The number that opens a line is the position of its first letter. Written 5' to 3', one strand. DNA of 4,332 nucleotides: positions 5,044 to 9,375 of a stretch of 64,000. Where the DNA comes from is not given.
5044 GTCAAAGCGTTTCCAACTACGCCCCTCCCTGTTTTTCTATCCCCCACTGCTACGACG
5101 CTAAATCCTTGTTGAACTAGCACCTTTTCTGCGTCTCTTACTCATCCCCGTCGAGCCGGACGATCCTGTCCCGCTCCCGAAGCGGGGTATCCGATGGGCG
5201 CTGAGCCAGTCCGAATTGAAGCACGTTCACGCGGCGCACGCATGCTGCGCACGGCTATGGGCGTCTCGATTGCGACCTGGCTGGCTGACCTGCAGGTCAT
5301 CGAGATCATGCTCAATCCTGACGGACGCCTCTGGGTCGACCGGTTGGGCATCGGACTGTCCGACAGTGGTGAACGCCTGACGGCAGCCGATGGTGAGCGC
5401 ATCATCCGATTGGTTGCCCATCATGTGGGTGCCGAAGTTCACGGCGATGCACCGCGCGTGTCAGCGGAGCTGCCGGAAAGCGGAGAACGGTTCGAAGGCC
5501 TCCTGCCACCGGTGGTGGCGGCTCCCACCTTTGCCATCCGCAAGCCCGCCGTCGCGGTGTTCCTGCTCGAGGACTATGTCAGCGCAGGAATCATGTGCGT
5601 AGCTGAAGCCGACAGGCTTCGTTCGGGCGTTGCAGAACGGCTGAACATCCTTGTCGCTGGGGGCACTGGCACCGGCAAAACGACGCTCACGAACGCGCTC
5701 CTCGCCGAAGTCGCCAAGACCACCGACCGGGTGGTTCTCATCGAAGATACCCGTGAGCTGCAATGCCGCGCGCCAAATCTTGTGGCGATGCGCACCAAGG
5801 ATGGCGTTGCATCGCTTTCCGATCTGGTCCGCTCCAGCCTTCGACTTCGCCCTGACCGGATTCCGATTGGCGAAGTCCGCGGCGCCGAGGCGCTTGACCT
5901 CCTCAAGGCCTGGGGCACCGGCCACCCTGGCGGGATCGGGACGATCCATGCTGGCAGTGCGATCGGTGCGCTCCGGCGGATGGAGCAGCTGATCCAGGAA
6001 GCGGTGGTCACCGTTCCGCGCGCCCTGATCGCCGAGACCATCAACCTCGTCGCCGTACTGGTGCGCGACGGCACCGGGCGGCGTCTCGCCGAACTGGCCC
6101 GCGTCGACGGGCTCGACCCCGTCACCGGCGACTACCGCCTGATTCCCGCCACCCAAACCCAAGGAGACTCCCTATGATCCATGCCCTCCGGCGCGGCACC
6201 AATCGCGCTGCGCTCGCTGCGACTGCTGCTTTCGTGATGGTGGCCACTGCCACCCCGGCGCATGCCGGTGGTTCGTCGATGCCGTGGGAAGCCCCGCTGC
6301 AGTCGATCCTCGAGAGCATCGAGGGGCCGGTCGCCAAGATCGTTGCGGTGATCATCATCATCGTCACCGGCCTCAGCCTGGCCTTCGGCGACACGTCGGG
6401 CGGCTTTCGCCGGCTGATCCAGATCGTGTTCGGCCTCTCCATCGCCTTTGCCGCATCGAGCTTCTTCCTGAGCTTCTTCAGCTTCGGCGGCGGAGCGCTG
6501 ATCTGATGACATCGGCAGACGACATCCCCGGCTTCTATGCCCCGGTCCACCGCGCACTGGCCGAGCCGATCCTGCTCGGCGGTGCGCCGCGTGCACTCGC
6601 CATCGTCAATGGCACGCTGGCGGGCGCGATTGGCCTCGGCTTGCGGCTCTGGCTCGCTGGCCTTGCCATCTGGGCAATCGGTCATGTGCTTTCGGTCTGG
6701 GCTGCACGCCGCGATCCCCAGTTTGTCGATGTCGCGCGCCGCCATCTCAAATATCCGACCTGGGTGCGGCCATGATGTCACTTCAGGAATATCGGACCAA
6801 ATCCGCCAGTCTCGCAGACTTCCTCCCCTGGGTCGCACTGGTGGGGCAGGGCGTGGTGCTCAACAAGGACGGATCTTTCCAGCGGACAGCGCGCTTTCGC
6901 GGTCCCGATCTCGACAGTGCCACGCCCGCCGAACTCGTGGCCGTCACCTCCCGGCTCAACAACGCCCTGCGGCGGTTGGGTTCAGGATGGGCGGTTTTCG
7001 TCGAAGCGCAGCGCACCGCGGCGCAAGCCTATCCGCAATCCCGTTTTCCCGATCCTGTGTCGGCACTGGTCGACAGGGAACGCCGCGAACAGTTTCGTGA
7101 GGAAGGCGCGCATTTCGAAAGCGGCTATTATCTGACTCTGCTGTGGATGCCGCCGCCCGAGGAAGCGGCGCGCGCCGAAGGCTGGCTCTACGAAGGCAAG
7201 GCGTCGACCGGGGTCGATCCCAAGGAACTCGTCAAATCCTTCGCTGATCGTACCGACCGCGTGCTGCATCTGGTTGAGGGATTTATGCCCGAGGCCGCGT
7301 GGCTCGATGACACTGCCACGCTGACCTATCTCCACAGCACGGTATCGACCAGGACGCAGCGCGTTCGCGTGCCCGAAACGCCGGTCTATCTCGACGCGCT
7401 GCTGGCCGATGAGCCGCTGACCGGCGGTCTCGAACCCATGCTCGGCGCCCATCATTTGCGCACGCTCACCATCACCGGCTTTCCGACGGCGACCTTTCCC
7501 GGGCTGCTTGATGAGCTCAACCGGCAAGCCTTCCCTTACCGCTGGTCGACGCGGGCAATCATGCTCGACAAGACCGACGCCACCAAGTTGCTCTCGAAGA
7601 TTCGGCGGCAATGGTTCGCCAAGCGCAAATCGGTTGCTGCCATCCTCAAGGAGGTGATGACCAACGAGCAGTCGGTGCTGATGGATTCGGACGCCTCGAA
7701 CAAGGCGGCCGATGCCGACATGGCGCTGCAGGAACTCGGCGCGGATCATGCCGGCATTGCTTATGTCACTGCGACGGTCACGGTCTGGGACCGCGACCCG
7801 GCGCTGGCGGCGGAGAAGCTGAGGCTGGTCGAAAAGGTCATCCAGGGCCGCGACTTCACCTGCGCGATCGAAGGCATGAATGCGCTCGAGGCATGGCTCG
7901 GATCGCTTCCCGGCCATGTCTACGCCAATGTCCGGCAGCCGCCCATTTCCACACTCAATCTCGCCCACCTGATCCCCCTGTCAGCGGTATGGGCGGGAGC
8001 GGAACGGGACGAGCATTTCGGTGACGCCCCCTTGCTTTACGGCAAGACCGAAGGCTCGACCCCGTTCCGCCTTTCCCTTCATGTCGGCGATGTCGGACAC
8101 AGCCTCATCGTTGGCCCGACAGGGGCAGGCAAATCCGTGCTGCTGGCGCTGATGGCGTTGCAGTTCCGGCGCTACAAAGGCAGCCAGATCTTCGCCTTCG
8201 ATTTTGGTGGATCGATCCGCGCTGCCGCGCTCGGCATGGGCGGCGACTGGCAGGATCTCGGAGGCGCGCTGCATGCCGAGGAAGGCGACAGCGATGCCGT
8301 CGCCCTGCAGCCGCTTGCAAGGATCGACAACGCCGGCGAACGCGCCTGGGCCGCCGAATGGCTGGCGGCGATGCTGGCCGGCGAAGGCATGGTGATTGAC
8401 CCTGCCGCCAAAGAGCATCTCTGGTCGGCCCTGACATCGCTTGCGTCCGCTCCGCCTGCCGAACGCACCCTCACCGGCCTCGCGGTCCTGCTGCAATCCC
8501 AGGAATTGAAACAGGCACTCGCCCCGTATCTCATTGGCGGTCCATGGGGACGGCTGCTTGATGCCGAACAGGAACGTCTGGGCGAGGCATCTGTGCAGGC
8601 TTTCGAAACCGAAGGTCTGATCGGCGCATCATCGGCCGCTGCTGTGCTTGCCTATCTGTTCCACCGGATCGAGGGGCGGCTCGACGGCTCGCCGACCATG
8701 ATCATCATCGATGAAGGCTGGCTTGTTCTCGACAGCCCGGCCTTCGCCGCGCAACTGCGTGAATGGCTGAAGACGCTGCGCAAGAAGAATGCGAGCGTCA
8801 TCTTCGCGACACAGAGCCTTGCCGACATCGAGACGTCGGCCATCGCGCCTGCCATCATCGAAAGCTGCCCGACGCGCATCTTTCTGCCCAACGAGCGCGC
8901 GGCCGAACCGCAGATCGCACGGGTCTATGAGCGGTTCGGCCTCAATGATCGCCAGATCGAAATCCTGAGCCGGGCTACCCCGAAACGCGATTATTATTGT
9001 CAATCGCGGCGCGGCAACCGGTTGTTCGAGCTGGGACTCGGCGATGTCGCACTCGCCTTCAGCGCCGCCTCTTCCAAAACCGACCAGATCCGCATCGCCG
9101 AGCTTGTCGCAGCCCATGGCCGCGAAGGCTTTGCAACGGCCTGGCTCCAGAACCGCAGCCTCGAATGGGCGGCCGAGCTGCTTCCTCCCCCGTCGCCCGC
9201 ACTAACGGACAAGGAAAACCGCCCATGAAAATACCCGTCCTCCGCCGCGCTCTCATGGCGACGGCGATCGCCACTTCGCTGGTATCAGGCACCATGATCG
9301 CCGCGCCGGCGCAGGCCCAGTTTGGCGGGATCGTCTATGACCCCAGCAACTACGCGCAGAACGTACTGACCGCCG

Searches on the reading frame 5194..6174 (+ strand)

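Call 33: search_protein_families(library=pfam, proteins=[window:5194-6174:+], max_evalue=0.001)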
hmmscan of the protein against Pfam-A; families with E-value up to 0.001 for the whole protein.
window:5194-6174:+ (327 aa): 4 families
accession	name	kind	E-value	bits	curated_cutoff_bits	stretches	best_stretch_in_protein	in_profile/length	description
PF00437.27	T2SSE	-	1.2e-34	120.1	24.9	1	106-291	100-279/370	Type II/IV secretion system protein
PF06414.18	Zeta_toxin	-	6e-06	26.3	22.3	1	151-214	18-78/199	Zeta toxin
PF10412.15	TrwB_AAD_bind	-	7.2e-05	22.3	20.5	1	147-184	13-50/387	Type IV secretion-system coupling protein DNA-binding domain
PF13191.12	AAA_16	-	0.00034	21.6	32.6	1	143-194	20-68/167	AAA ATPase domain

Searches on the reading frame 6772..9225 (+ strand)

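Call 32: search_protein_families(library=pfam, proteins=[window:6772-9225:+], max_evalue=0.001)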
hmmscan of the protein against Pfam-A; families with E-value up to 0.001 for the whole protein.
window:6772-9225:+ (818 aa): 4 families
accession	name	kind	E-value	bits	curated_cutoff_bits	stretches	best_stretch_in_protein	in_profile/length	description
PF19044.6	P-loop_TraG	-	1e-11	44.6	25.8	1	583-731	188-341/413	TraG P-loop domain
PF12846.13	AAA_10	-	4.9e-05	23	27.5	0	642-689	242-289/362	AAA-like domain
PF03135.19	CagE_TrbE_VirB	-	6.4e-05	23.4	21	1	183-388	16-204/204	CagE, TrbE, VirB family, component of type IV transporter system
PF13401.12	AAA_22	-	0.00089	20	27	0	442-468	6-32/130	AAA domain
